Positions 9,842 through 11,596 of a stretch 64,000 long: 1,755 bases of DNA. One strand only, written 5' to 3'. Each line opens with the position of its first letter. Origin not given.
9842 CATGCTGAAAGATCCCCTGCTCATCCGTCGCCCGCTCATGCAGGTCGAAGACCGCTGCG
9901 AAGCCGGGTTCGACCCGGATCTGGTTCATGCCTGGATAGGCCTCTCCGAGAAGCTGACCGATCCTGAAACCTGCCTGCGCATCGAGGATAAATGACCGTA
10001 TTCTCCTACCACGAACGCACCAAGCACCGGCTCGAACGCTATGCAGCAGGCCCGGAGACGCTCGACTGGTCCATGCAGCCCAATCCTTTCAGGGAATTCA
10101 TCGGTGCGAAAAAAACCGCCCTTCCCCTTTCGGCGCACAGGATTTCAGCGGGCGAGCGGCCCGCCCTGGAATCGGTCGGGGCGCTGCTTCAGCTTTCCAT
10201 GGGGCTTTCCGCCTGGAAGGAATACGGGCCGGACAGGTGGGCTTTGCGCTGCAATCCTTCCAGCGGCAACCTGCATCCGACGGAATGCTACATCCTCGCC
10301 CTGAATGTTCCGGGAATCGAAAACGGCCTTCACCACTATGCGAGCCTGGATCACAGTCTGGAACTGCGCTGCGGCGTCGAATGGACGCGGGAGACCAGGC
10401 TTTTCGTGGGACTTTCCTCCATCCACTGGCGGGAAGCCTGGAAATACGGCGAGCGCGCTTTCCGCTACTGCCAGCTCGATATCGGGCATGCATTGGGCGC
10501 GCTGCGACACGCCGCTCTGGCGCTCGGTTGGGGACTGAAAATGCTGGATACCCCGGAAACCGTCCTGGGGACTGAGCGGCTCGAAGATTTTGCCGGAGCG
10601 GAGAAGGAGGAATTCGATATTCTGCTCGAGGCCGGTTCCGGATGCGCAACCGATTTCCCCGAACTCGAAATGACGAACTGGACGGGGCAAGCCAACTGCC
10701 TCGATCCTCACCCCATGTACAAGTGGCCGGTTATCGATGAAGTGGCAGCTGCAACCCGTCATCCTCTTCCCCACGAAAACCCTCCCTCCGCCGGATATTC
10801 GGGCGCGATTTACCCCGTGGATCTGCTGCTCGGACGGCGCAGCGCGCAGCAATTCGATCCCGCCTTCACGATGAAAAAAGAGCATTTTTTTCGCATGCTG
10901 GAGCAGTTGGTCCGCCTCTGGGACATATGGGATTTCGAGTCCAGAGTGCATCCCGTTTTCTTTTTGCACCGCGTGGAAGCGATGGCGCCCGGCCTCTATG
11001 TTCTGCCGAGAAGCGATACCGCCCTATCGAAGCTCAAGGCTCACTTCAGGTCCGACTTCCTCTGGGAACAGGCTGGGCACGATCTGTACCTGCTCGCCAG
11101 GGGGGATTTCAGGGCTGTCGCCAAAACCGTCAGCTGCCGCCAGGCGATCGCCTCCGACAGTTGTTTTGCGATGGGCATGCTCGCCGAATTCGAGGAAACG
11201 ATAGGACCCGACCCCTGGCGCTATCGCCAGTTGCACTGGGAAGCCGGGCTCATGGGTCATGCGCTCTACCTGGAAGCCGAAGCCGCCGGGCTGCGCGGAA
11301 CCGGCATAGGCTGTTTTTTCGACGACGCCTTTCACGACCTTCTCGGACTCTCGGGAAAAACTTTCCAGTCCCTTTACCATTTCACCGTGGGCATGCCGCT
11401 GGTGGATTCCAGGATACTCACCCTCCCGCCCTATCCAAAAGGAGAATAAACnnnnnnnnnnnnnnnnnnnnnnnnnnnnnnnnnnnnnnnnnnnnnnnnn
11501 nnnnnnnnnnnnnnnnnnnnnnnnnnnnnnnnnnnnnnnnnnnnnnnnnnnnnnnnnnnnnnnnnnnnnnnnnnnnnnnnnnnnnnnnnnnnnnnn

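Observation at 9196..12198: Candidate uncharacterised nif-linked module divergent from nifHDK: Asp-less receiver, ArsC-like protein, SagB-like double nitroreductase, rhodanese-ankyrin fusion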

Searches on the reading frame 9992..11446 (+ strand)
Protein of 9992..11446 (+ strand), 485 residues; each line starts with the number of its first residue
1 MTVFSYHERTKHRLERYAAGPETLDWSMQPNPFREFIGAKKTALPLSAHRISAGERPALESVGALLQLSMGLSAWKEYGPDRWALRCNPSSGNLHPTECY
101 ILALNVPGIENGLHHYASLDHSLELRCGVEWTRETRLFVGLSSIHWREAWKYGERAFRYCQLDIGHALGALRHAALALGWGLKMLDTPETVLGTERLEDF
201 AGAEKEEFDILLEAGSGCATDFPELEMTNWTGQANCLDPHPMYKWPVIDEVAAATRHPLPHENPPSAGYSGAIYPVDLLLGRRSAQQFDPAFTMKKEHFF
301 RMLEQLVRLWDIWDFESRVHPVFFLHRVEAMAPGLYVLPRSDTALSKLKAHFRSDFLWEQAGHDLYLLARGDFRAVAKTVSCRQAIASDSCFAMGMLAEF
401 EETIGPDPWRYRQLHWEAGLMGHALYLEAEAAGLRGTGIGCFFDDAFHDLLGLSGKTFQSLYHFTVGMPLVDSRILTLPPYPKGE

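Call 5: search_protein_families(library=pfam, proteins=[window:9992-11446:+], max_evalue=0.01)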
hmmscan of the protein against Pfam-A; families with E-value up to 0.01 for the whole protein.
window:9992-11446:+ (485 aa): 1 family
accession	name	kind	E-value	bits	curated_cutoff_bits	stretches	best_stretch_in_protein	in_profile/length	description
PF00881.29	Nitroreductase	-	2.7e-12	47.6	23.5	1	281-467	3-166/167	Nitroreductase family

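Call 6: search_protein_families(library=ncbifam, proteins=[window:9992-11446:+], max_evalue=0.01)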
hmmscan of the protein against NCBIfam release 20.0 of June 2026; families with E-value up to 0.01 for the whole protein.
window:9992-11446:+ (485 aa): 2 families
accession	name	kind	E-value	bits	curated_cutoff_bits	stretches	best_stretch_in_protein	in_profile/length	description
TIGR03605.1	antibiot_sagB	domain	5.3e-28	97.7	78.4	2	59-182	2-141/173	SagB family peptide dehydrogenase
TIGR04511.1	SagB_rel_DH_2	exception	1.7e-16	60.3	240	1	59-180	195-334/380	putative peptide maturation dehydrogenase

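Call 7: find_homologous_proteins(query=window:9992-11446:+, max_evalue=0.00001)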
Query window:9992-11446:+ (485 aa): 8000 proteins with E <= 0.00001 among 8000 candidates; the best 120 are listed.
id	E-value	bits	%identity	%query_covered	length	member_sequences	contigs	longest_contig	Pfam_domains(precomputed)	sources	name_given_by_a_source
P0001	0.0e+0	1150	100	100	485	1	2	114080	PF00881.30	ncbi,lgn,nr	ncbi:MAG: SagB/ThcOx family dehydrogenase [Burkholderiales bacterium]|nr:SagB/ThcOx family dehydroge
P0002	4.7e-260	882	78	99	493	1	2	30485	PF00881.30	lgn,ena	-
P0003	2.5e-247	840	74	100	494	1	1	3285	PF00881.30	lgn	-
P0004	8.3e-228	775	67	100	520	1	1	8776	PF00881.30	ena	-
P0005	1.6e-222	758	66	100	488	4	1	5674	PF00881.30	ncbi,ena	-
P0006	7.2e-221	752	66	100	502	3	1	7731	PF00881.30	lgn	-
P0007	1.1e-219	748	66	100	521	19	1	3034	PF00881.30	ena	-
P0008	9.5e-219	745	67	99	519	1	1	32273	PF00881.30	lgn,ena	-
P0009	1.8e-211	721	62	100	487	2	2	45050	PF00881.30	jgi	jgi:SagB-type dehydrogenase family enzyme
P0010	1.0e-206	706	64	99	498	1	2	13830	PF00881.30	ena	-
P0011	1.7e-204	698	62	100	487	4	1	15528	PF00881.30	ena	-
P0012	9.7e-203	693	62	99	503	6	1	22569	PF00881.30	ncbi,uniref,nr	ncbi:nitroreductase family protein [Ferrovum myxofaciens]|uniref:Nitroreductase family protein n=1 T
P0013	8.8e-202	689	61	99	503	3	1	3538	PF00881.30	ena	-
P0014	1.5e-198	679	61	99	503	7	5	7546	PF00881.30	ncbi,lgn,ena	-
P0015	4.8e-191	654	57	99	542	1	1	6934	PF00881.30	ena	-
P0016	1.2e-188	646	57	99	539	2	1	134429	PF00881.30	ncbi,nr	ncbi:nitroreductase [Sulfuricella sp. T08]|nr:nitroreductase [Sulfuricella sp. T08]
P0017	1.3e-185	636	57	99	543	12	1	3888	PF00881.30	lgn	-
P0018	6.3e-185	634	56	99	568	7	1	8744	PF00881.30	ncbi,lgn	-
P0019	6.8e-184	630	58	99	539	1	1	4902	PF00881.30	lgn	-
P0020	2.2e-183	629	57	99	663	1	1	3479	PF00881.30,PF03960.22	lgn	-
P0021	2.4e-183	629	57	99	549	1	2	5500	PF00881.30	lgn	-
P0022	8.9e-183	627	56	99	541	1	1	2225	PF00881.30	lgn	-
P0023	1.0e-182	626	57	99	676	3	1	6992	PF00881.30,PF03960.22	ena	-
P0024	1.0e-182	626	59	99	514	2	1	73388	PF00881.30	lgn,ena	-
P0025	1.3e-182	626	58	99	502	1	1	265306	PF00881.30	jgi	jgi:SagB-type dehydrogenase family enzyme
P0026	1.0e-181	623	57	99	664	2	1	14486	PF00881.30,PF03960.22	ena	-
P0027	1.3e-181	623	56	99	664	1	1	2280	PF00881.30,PF03960.22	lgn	-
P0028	1.7e-181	622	58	99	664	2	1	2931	PF00881.30,PF03960.22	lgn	-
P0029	2.3e-181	622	60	99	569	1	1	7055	PF00881.30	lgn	-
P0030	2.6e-181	622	57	99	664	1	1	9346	PF00881.30,PF03960.22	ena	-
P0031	3.1e-181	622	57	99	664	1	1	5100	PF00881.30,PF03960.22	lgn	-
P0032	3.4e-181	621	55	99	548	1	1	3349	PF00881.30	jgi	jgi:SagB-type dehydrogenase family enzyme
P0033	1.1e-180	620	57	99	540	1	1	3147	PF00881.30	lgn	-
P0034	1.7e-180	619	57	99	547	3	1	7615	PF00881.30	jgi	-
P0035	2.0e-180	619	56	99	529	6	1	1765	PF00881.30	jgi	jgi:SagB-type dehydrogenase family enzyme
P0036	2.2e-180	619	56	99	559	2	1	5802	PF00881.30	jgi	jgi:SagB-type dehydrogenase family enzyme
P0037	2.6e-180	619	56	100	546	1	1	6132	PF00881.30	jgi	jgi:SagB-type dehydrogenase family enzyme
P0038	4.3e-180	618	56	99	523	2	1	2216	PF00881.30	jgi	jgi:SagB-type dehydrogenase family enzyme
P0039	9.5e-180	617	55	99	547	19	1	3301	PF00881.30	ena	-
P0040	1.1e-179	617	57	99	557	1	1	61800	PF00881.30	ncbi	ncbi:MAG: nitroreductase family protein [Pseudomonadota bacterium]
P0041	1.4e-179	616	55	99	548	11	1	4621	PF00881.30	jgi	-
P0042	1.5e-179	616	56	99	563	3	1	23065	PF00881.30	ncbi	-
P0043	3.2e-179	615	57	99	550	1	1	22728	PF00881.30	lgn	-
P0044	3.3e-179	615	56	99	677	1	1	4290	PF00881.30,PF03960.22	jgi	jgi:nitrogenase-associated protein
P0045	4.5e-179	614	55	99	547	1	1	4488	PF00881.30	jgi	jgi:SagB-type dehydrogenase family enzyme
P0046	5.0e-179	614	55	99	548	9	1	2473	PF00881.30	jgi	-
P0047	5.2e-179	614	55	99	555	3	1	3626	PF00881.30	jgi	jgi:SagB-type dehydrogenase family enzyme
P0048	6.2e-179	614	56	99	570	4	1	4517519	PF00881.30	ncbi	-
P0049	7.9e-179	614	56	99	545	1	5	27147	PF00881.30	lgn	-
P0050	8.1e-179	614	55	100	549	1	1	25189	PF00881.30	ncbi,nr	ncbi:MAG: SagB/ThcOx family dehydrogenase [Methylococcaceae bacterium]|nr:SagB/ThcOx family dehydrog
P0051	1.2e-178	613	55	99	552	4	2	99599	PF00881.30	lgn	-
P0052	1.4e-178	613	55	99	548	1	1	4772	PF00881.30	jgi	-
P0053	1.6e-178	613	56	99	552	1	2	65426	PF00881.30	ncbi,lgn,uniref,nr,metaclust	ncbi:SagB/ThcOx family dehydrogenase [Azorhizobium doebereinerae]|uniref:SagB/ThcOx family dehydroge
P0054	1.7e-178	613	56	99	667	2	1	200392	PF00881.30,PF00581.26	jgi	jgi:SagB-type dehydrogenase family enzyme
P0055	2.5e-178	612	55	99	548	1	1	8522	PF00881.30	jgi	jgi:SagB-type dehydrogenase family enzyme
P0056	4.1e-178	611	57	99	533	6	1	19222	PF00881.30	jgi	-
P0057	4.7e-178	611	56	99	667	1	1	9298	PF00881.30,PF03960.22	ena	-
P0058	5.2e-178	611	56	99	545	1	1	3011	PF00881.30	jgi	jgi:SagB-type dehydrogenase family enzyme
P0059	5.9e-178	611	56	99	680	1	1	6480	PF00881.30,PF03960.22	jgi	-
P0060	6.1e-178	611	56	99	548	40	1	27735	PF00881.30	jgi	-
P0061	7.6e-178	610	55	99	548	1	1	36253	PF00881.30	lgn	-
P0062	1.1e-177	610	57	99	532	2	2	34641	PF00881.30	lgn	-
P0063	1.2e-177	610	56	99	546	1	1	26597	PF00881.30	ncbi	ncbi:MAG: nitroreductase [Bradyrhizobium sp.]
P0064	1.3e-177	610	54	99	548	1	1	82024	PF00881.30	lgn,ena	-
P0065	1.4e-177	610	55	99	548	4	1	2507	PF00881.30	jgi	jgi:SagB-type dehydrogenase family enzyme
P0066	1.6e-177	609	56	99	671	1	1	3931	PF00881.30,PF03960.22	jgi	-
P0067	1.6e-177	609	55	99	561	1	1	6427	PF00881.30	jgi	jgi:SagB-type dehydrogenase family enzyme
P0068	1.7e-177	609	56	100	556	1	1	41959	PF00881.30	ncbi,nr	ncbi:MAG: nitroreductase family protein [Xanthobacteraceae bacterium]|nr:nitroreductase family prote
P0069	1.8e-177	609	56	99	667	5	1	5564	PF00881.30,PF03960.22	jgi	jgi:nitrogenase-associated protein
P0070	1.9e-177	609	55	99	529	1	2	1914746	PF00881.30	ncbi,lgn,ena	-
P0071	2.0e-177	609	55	99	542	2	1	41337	PF00881.30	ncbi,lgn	ncbi:MAG: nitroreductase family protein [Hyphomicrobium sp.]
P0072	2.1e-177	609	56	99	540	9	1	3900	PF00881.30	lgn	-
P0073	2.4e-177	609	54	99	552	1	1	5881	PF00881.30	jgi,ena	-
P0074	2.4e-177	609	55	99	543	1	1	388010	PF00881.30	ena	-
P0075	2.5e-177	609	55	99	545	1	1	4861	PF00881.30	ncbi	-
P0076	4.1e-177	608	55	99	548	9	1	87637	PF00881.30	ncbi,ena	-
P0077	5.0e-177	608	55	100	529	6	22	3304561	PF00881.30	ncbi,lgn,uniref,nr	ncbi:conserved hypothetical protein [Methylococcus capsulatus str. Bath]|uniref:Nitroreductase domai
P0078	5.0e-177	608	55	99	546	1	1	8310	PF00881.30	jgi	jgi:SagB-type dehydrogenase family enzyme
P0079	5.1e-177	608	56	100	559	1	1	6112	PF00881.30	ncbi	-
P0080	5.4e-177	608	54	99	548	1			PF00881.30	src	-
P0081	6.5e-177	607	55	100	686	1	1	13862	PF00881.30,PF03960.22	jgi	jgi:nitrogenase-associated protein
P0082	7.8e-177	607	57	99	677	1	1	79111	PF00881.30,PF03960.22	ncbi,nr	ncbi:MAG: nitroreductase [Hydrogenophilales bacterium]|nr:nitroreductase [Hydrogenophilales bacteriu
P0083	8.3e-177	607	55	99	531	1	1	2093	PF00881.30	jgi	jgi:SagB-type dehydrogenase family enzyme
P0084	9.8e-177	607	56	99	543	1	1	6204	PF00881.30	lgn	-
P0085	1.0e-176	607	55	99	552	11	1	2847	PF00881.30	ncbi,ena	-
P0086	1.0e-176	607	54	99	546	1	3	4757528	PF00881.30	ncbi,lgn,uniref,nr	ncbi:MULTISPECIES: SagB/ThcOx family dehydrogenase [unclassified Hyphomicrobium]|uniref:SagB/ThcOx f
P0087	1.1e-176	607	55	100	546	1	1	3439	PF00881.30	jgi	jgi:SagB-type dehydrogenase family enzyme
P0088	1.3e-176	606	55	99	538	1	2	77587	PF00881.30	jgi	jgi:SagB-type dehydrogenase family enzyme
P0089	1.3e-176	606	55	99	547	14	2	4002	PF00881.30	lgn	-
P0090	1.5e-176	606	55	99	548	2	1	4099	PF00881.30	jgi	-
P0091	1.6e-176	606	56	99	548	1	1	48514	PF00881.30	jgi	jgi:SagB-type dehydrogenase family enzyme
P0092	1.6e-176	606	55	99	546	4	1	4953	PF00881.30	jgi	jgi:SagB-type dehydrogenase family enzyme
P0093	1.8e-176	606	56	99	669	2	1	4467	PF00881.30,PF03960.22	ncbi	-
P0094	2.5e-176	605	55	99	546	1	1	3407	PF00881.30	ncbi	-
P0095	3.1e-176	605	56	99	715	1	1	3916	PF00881.30,PF03960.22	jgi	-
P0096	3.1e-176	605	54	99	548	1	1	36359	PF00881.30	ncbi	-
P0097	3.2e-176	605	55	99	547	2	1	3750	PF00881.30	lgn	-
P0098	3.2e-176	605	54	99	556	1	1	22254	PF00881.30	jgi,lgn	jgi:SagB-type dehydrogenase family enzyme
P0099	3.7e-176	605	56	99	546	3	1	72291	PF00881.30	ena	-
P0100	3.7e-176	605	55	99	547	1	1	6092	PF00881.30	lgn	-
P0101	4.1e-176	605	53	99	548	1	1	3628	PF00881.30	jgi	jgi:SagB-type dehydrogenase family enzyme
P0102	4.4e-176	605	56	99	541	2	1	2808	PF00881.30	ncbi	-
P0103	4.6e-176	605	55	99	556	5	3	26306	PF00881.30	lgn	-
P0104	4.8e-176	604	56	99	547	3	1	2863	PF00881.30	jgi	-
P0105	4.9e-176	604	55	99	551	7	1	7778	PF00881.30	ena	-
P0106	5.3e-176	604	55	99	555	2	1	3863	PF00881.30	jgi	jgi:SagB-type dehydrogenase family enzyme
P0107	5.6e-176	604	56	99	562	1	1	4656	PF00881.30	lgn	-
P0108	6.3e-176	604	56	99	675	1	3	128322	PF00881.30,PF03960.22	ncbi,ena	-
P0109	7.2e-176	604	55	100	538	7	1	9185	PF00881.30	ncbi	-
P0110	7.2e-176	604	56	99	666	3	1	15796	PF00881.30,PF03960.22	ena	-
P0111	7.5e-176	604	54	99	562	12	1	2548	PF00881.30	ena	-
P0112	8.2e-176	604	54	99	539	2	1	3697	PF00881.30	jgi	jgi:SagB-type dehydrogenase family enzyme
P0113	9.0e-176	604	55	99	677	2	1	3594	PF00881.30,PF03960.22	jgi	jgi:nitrogenase-associated protein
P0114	9.1e-176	604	54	100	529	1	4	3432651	PF00881.30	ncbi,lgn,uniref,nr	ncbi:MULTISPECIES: SagB/ThcOx family dehydrogenase [Methylococcus]|uniref:SagB/ThcOx family dehydrog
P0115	9.5e-176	603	56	99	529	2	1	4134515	PF00881.30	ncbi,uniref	ncbi:SagB/ThcOx family dehydrogenase [Methylococcus sp. ANG]|uniref:SagB/ThcOx family dehydrogenase 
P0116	1.0e-175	603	53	99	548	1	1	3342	PF00881.30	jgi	jgi:SagB-type dehydrogenase family enzyme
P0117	1.1e-175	603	56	99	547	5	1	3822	PF00881.30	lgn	-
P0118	1.1e-175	603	54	99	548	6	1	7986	PF00881.30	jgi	jgi:SagB-type dehydrogenase family enzyme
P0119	1.1e-175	603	57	99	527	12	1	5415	PF00881.30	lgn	-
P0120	1.2e-175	603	57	99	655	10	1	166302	PF00881.30,PF03960.22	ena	-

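Call 14: find_related_loci(query=A1, collection=genome_contigs, flank=10000)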
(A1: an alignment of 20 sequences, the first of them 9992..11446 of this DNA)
Query A1 (485 aa) in genome_contigs; peptide patterns used: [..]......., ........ (x = any residue, [..] = any of these).
600 stretches matched a pattern (row limit reached: there are more); 597 encode a relative of the query (tblastn E <= 1e-3); the best 80 are kept; 80 distinct loci.
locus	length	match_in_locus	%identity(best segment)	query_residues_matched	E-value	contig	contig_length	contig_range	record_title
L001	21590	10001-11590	55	3-482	0e+0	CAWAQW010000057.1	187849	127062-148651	MAG: uncultured Alphaproteobacteria bacterium isolate MFD04428.bin.3.55 genome assembly, contig: contig_89449, whole gen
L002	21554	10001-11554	55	1-481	0e+0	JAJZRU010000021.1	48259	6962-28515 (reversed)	MAG: Proteobacteria bacterium isolate SKS3.bin107 NODE_1016_length_48259_cov_11.307592, whole genome shotgun sequence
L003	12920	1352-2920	55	2-482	6e-180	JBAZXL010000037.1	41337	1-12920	MAG: Hyphomicrobium sp. isolate SO_2017_GW1_55 NODE_4458_length_41337_cov_1.826110_OW334_2017, whole genome shotgun sequ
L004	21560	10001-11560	55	1-483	2e-179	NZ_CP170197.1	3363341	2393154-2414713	Sulfuriferula sp. GW1 chromosome, complete genome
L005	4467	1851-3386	56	2-482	0e+0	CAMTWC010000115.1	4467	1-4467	MAG: uncultured Gammaproteobacteria bacterium isolate G05_MAG_00002 genome assembly, contig: G05_MAG_00002_000000000011,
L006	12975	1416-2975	55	3-485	4e-178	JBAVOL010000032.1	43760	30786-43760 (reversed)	MAG: Rhizomicrobium sp. isolate MFD03092_ilm_asm_bin44 k127_85006, whole genome shotgun sequence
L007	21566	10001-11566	55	3-482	8e-177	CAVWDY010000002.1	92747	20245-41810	MAG: uncultured Alphaproteobacteria bacterium isolate MFD01299.bin.2.214 genome assembly, contig: contig_1015, whole gen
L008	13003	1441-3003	57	2-481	4e-176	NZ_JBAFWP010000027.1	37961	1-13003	Xanthobacter sp. VTT E-85238 strain VTT-E-85238 Contig027, whole genome shotgun sequence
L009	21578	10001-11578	54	3-481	7e-176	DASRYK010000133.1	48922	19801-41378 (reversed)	MAG TPA_asm: Methylocella sp. isolate SMAG_U13305 k141_472160, whole genome shotgun sequence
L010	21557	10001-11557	53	3-482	9e-176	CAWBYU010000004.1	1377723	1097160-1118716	MAG: uncultured Alphaproteobacteria bacterium isolate MFD03066.bin.2.19 genome assembly, contig: contig_19416, whole gen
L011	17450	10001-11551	55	3-481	9e-176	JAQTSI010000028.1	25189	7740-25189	MAG: Methylococcaceae bacterium isolate STB_183 NODE_4258_length_25189_cov_3.045248_Sandtown_B, whole genome shotgun seq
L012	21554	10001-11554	55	2-482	1e-173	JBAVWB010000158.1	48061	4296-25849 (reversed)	MAG: Thiobacillus sp. isolate MFD01637_ilm_asm_bin4 k127_60973, whole genome shotgun sequence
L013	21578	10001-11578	53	1-482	7e-173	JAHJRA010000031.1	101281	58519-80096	MAG: Gammaproteobacteria bacterium isolate OS_PC_MetaG.mb.126 OS_PC_MetaG.mb.126_k141_563119, whole genome shotgun seque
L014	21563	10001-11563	54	2-481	2e-172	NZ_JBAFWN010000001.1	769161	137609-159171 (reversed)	Xanthobacter sp. VTT E-85242 strain VTT-E-85242 Contig001, whole genome shotgun sequence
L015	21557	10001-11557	54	3-482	5e-172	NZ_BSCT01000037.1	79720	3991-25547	Bradyrhizobium sp. SSBR45G sequence37, whole genome shotgun sequence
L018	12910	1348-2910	55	2-481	1e-170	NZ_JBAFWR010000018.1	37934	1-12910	Xanthobacter sp. VTT E-85239 strain VTT-E-85239 Contig018, whole genome shotgun sequence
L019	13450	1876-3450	54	6-482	1e-170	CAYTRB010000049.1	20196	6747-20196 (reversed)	MAG TPA_asm: uncultured Methylocapsa sp. isolate binchicken_co3_519 genome assembly, contig: NODE_8494_length_20196_cov_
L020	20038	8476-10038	56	2-481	1e-170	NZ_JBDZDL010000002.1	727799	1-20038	Xanthobacter sp. VNH20 contig2, whole genome shotgun sequence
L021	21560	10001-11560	54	3-481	2e-169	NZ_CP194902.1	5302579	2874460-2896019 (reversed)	Methylocaldum sp. GT1BB plasmid unnamed, complete sequence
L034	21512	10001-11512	49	2-481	5e-146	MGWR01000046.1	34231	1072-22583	MAG: Gallionellales bacterium GWA2_60_142 gwa2_scaffold_3872, whole genome shotgun sequence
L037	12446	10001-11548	48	2-481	2e-145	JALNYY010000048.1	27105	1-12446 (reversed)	MAG: Methylobacter sp. isolate SO_2017_GW1 bin 29 NODE_7357_length_27105_cov_2.335792_OW334_2017, whole genome shotgun s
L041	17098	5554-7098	47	2-481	4e-142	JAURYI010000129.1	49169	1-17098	MAG: Methylococcales bacterium isolate E2_concoct.bin.53 E2_k141_131263, whole genome shotgun sequence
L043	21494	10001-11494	51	5-481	1e-141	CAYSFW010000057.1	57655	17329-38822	MAG TPA_asm: uncultured Thiotrichales bacterium isolate binchicken_co23_231 genome assembly, contig: k141_1586362, whole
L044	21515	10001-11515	46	2-481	5e-142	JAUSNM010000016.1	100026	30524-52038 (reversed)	MAG: Gallionella sp. isolate E19_metabat.bin.65_sub E19_k141_500501, whole genome shotgun sequence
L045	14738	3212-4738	48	3-481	4e-141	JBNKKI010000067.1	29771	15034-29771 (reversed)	MAG: Gammaproteobacteria bacterium isolate H1H2.bin.43.orig k141_1218479, whole genome shotgun sequence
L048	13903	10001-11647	45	3-481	2e-140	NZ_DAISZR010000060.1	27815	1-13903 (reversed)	MAG: Methylobacter sp. isolate CTOTU25010 NODE_73_length_27815_cov_616.678710, whole genome shotgun sequence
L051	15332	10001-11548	48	2-481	4e-140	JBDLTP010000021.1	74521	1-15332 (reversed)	MAG: Pseudomonadota bacterium isolate lewisrun_2019_sw_WHONDRS-S19S_0014_B_bin.22 scaffold_555158, whole genome shotgun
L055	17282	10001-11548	48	2-481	9e-139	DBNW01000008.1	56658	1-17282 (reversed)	MAG TPA_asm: Methylococcaceae bacterium UBA662 UBA662_contig_928, whole genome shotgun sequence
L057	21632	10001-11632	45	2-481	2e-138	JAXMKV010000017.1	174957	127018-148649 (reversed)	MAG: Gallionella sp. isolate L4_concoct.bin.0_sub k141_125885, whole genome shotgun sequence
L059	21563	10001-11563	47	2-481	2e-138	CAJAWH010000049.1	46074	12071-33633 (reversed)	MAG: uncultured Methylococcaceae bacterium isolate I-3_bin-210 genome assembly, contig: bin-210:049/175, whole genome sh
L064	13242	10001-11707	44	2-481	4e-137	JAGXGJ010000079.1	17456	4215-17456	MAG: Methylococcaceae bacterium isolate LH_M36 k141_622225, whole genome shotgun sequence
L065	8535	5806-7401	45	2-481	4e-137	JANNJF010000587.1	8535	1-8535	MAG: Gammaproteobacteria bacterium isolate SOY_40_concoct_339_sub SOY_40_k141_2013918, whole genome shotgun sequence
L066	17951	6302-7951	44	2-481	4e-137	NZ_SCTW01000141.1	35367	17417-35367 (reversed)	MAG: Methylobacter sp. isolate FW305_bin.9 FW305_bin.9-38126, whole genome shotgun sequence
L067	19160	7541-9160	43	3-481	1e-136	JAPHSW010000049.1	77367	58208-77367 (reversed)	MAG: Gammaproteobacteria bacterium isolate N3S-Bin_2 c_000000419741, whole genome shotgun sequence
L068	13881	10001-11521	47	2-485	1e-136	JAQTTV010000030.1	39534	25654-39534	MAG: Gallionella sp. isolate STB_49 NODE_2116_length_39534_cov_165.257822_Sandtown_B, whole genome shotgun sequence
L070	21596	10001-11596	46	2-481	5e-135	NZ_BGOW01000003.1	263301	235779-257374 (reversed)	Sulfuriferula multivorans strain TTN NODE_03, whole genome shotgun sequence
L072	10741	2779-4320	48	3-481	3e-134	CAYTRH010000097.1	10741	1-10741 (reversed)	MAG TPA_asm: uncultured Thiobacillus sp. isolate SRP290908_co1_129 genome assembly, contig: NODE_8847_length_10741_cov_1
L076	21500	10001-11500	47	3-481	1e-133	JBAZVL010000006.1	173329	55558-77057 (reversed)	MAG: Gallionella sp. isolate SO_2017_GW1_251 NODE_651_length_173329_cov_10.667059_OW334_2017, whole genome shotgun seque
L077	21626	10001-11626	47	2-483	4e-133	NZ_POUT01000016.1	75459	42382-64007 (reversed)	Stutzerimonas stutzeri strain 24a75 NODE_16_length_75459_cov_15.8451, whole genome shotgun sequence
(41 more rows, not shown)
